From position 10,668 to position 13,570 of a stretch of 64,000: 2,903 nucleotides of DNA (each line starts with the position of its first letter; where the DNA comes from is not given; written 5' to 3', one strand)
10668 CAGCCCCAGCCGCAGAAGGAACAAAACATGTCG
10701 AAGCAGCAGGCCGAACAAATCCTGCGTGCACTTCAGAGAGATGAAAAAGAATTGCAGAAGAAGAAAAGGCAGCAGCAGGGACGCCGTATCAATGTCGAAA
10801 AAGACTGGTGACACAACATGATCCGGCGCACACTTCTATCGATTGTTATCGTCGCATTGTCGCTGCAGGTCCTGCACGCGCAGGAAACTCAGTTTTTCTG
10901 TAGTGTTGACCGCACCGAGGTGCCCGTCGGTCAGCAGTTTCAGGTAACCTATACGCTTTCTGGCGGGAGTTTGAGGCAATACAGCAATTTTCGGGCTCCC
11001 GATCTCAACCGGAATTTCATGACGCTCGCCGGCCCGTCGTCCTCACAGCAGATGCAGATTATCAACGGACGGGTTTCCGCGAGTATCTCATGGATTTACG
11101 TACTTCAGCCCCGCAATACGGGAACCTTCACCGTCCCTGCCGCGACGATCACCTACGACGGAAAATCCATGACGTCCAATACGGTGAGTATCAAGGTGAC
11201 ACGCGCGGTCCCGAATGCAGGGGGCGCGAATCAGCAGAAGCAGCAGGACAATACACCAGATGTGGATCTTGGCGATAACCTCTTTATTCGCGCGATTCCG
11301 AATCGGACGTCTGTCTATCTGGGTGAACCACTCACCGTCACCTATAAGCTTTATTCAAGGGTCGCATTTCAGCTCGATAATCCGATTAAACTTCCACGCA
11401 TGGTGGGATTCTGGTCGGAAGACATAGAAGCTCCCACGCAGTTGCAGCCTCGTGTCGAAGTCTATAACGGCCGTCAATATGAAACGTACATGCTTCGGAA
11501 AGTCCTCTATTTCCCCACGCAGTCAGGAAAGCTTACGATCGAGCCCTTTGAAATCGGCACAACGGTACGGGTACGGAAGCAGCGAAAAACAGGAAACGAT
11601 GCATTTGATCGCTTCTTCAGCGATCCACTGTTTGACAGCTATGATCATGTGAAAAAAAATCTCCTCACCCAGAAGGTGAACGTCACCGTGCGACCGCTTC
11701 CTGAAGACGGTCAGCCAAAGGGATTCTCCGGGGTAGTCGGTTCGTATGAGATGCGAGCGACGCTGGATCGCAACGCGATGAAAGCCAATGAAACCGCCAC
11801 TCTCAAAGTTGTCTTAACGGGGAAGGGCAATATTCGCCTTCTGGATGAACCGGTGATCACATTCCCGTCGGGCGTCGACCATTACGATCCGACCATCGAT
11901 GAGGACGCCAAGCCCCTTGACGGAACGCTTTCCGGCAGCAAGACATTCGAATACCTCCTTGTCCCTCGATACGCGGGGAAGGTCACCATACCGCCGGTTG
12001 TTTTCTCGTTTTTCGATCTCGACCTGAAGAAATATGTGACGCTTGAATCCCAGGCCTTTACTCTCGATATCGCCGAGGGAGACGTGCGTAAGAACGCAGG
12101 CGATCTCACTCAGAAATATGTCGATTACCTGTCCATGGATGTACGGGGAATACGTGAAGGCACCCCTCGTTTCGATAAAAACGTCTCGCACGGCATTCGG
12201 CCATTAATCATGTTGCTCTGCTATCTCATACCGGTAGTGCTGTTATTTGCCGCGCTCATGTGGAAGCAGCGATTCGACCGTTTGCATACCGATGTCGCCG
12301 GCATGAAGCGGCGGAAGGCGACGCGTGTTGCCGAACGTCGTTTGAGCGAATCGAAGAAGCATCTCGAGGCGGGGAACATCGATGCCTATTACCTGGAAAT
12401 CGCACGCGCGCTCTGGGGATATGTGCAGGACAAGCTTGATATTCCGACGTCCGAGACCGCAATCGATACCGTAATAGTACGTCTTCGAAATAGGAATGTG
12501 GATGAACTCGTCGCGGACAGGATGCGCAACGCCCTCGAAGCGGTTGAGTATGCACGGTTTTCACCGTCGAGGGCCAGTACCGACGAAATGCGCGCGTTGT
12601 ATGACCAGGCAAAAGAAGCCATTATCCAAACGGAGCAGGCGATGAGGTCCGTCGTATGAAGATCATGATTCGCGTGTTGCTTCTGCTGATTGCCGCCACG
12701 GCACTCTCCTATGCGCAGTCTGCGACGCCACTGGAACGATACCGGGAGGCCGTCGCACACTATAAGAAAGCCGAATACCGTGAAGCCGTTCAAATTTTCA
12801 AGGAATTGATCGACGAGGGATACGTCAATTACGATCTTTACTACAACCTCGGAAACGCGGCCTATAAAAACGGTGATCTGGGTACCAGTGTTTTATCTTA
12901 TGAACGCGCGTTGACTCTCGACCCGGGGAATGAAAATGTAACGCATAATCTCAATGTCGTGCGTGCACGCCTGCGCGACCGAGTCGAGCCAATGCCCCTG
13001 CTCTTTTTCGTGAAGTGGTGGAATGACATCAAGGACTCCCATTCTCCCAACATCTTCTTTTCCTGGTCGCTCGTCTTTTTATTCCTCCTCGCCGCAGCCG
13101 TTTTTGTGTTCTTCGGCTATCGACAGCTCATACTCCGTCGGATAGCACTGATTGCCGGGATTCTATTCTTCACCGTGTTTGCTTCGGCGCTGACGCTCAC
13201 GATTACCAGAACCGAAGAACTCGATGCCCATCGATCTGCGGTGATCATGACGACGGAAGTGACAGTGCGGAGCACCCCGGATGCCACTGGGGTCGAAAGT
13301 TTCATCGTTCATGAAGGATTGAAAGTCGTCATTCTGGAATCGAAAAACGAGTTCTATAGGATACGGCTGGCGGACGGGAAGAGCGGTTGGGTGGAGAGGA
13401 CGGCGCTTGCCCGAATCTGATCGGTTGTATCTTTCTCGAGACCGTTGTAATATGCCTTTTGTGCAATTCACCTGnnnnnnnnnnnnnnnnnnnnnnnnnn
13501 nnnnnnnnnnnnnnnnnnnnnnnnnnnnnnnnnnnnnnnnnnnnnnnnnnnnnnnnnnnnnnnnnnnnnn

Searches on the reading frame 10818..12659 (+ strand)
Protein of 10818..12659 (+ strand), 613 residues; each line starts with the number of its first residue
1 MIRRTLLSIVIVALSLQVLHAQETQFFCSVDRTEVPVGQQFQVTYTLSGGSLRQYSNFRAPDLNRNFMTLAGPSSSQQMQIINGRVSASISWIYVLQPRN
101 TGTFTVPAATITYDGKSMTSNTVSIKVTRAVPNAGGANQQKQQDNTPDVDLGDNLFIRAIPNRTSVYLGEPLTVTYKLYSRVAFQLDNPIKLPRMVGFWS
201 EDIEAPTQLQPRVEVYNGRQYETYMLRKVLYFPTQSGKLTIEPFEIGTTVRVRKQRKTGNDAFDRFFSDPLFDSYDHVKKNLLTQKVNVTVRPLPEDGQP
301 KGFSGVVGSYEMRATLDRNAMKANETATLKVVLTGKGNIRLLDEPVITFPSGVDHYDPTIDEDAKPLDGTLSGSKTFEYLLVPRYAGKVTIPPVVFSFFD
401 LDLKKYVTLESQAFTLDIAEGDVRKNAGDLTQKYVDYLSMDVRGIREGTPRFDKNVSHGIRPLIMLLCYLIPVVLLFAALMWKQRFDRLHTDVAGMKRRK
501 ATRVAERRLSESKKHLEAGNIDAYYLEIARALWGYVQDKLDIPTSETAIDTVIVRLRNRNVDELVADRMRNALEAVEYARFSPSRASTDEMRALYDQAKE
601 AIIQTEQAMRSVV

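Call 3: search_protein_families(library=pfam, proteins=[window:10818-12659:+], max_evalue=0.1)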
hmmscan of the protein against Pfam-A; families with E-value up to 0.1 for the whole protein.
window:10818-12659:+ (613 aa): 3 families
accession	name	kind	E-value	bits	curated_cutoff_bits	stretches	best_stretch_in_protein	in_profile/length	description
PF13584.12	BatD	-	1.6e-49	166.9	24.1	3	29-127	2-92/92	BatD DUF11 like domain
PF05753.20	TRAP_beta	-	0.027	14.3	22.4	1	87-125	83-122/178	Translocon-associated protein beta (TRAPB)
PF03125.24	Sre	-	0.098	12.2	22.9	0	452-515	281-348/365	Sre G protein-coupled chemoreceptor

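Call 4: search_protein_families(library=ncbifam, proteins=[window:10818-12659:+], max_evalue=0.1)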
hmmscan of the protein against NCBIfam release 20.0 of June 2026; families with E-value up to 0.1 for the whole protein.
window:10818-12659:+ (613 aa): 0 families

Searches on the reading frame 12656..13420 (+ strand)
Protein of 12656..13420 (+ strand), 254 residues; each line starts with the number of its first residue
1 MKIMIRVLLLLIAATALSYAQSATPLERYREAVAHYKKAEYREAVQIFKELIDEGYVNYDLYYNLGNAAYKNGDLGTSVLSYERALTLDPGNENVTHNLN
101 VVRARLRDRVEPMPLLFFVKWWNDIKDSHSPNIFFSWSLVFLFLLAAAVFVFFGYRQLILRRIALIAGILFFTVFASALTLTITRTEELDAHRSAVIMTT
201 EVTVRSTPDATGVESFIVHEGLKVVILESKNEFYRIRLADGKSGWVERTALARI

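Call 3: search_protein_families(library=pfam, proteins=[window:12656-13420:+], max_evalue=0.1)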
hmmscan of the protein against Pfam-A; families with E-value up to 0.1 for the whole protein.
window:12656-13420:+ (254 aa): 22 families
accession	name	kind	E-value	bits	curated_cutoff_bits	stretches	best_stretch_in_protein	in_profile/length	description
PF07719.23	TPR_2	-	1.5e-09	37.6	27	1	60-92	2-34/34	Tetratricopeptide repeat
PF13432.12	TPR_16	-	2.7e-09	37.7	32.7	1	29-92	1-64/65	Tetratricopeptide repeat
PF00515.34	TPR_1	-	4.4e-09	36.2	27.8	1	60-92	2-34/34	Tetratricopeptide repeat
PF13181.12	TPR_8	-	8.5e-08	32.2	25.7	1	60-91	2-33/34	Tetratricopeptide repeat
PF13414.12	TPR_11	-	2.2e-05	24.5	26.8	1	66-99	1-34/42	TPR repeat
PF13176.12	TPR_7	-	7.6e-05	22.9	27.9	0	62-92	2-34/36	Tetratricopeptide repeat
PF08239.17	SH3_3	-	0.00011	22.8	27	1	202-248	3-50/54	Bacterial SH3 domain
PF13431.12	TPR_17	-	0.00023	21.7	24.4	0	58-77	12-31/34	Tetratricopeptide repeat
PF06347.19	SH3_4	-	0.00032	20.9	24.1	1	200-251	3-54/56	Bacterial SH3 domain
PF13424.12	TPR_12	-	0.00041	20.9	30.1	1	13-88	3-74/77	Tetratricopeptide repeat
PF13567.11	DUF4131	-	0.00083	19.5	31.6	1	136-212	4-81/165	Domain of unknown function (DUF4131)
PF06398.17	Pex24p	-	0.0011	18.5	26.8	1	8-207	67-213/358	Integral peroxisomal membrane peroxin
PF13428.12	TPR_14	-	0.0013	19.6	23.5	0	61-98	3-40/44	Tetratricopeptide repeat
PF13174.12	TPR_6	-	0.0014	19.6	26.3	0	29-54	4-29/33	Tetratricopeptide repeat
PF14559.12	TPR_19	-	0.0052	17.5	25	0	40-75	6-41/68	Tetratricopeptide repeat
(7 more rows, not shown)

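Call 4: search_protein_families(library=ncbifam, proteins=[window:12656-13420:+], max_evalue=0.1)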
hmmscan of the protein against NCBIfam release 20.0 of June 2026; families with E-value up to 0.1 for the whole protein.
window:12656-13420:+ (254 aa): 14 families
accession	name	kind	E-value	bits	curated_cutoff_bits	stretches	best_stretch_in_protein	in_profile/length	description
NF040959.1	MamA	equivalog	1.4e-08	34.4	200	1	29-115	40-127/204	magnetosome protein MamA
TIGR02552.1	LcrH_SycD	equivalog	1.9e-07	30.9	104.8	1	28-128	21-121/136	SycD/LcrH family type III secretion system chaperone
NF047507.1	TPR_BatC_Lepto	exception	2.8e-07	30.2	175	1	28-103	61-140/214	TPR repeat-containing protein BatC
NF047371.1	FlcA_CTERM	equivalog_domain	1.4e-06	27.1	300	1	24-87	472-535/646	periplasmic flagellar collar protein FlcA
TIGR04211.1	SH3_and_anchor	equivalog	5.6e-05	22.8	65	1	201-251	7-58/198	TIGR04211 family SH3 domain-containing protein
TIGR02917.1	PEP_TPR_lipo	equivalog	0.00024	19.1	312.2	1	6-99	3-96/899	XrtA/PEP-CTERM system TPR-repeat protein PrsT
NF002725.1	PRK02603.1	equivalog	0.00099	19.2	143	1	27-103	37-116/173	photosystem I assembly protein Ycf3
NF033920.0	C39_PA2778_fam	equivalog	0.0017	17.8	150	1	18-106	149-237/255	PA2778 family cysteine peptidase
TIGR03302.1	OM_YfiO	subfamily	0.0027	17.2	81.4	1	21-95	29-106/239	outer membrane protein assembly factor BamD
NF033762.1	social_mot_Tgl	equivalog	0.0088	15.4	225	1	35-101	110-178/252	social motility TPR repeat lipoprotein Tgl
NF040658.1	Myxo_OME_TraC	equivalog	0.01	14.5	500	1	62-111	177-226/602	outer membrane exchange accessory lipoprotein TraC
TIGR02795.1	tol_pal_ybgF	equivalog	0.024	15.2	90.1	1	27-95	4-75/119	tol-pal system protein YbgF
NF051849.1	LCP_trans_Cps2A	equivalog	0.024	13.8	650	1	135-198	12-77/477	LCP family glycopolymer transferase CpsA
NF053607.1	CHU_0125_OmpA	equivalog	0.043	12.3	620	1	4-96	4-90/639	CHU_0125 family OmpA-like outer membrane integrity protein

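Call 80: find_related_loci(query=A10, collection=metagenome_contigs, flank=6000)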
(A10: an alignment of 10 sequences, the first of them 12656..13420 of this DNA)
Query A10 (254 aa) in metagenome_contigs; peptide patterns used: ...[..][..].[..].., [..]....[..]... (x = any residue, [..] = any of these).
196 stretches matched a pattern; 11 encode a relative of the query (tblastn E <= 1e-3); 11 distinct loci.
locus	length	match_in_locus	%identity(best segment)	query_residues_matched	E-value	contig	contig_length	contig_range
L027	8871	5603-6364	67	1-254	6e-117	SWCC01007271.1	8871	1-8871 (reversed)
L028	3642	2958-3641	73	20-247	5e-112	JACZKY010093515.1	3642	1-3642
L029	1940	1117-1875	57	3-254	3e-101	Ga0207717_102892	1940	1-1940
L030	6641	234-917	54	27-254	1e-85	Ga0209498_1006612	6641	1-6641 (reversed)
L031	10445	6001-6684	54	27-254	1e-85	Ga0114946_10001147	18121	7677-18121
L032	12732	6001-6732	52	11-254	2e-85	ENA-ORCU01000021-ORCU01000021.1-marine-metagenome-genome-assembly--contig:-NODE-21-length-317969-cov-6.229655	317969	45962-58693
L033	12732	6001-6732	52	11-254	2e-85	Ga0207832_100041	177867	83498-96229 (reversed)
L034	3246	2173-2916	45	7-254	1e-78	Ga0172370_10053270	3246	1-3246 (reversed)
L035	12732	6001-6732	52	11-254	2e-85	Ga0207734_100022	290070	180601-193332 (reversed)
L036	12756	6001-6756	50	4-254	2e-77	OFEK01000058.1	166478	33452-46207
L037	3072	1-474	62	97-254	2e-63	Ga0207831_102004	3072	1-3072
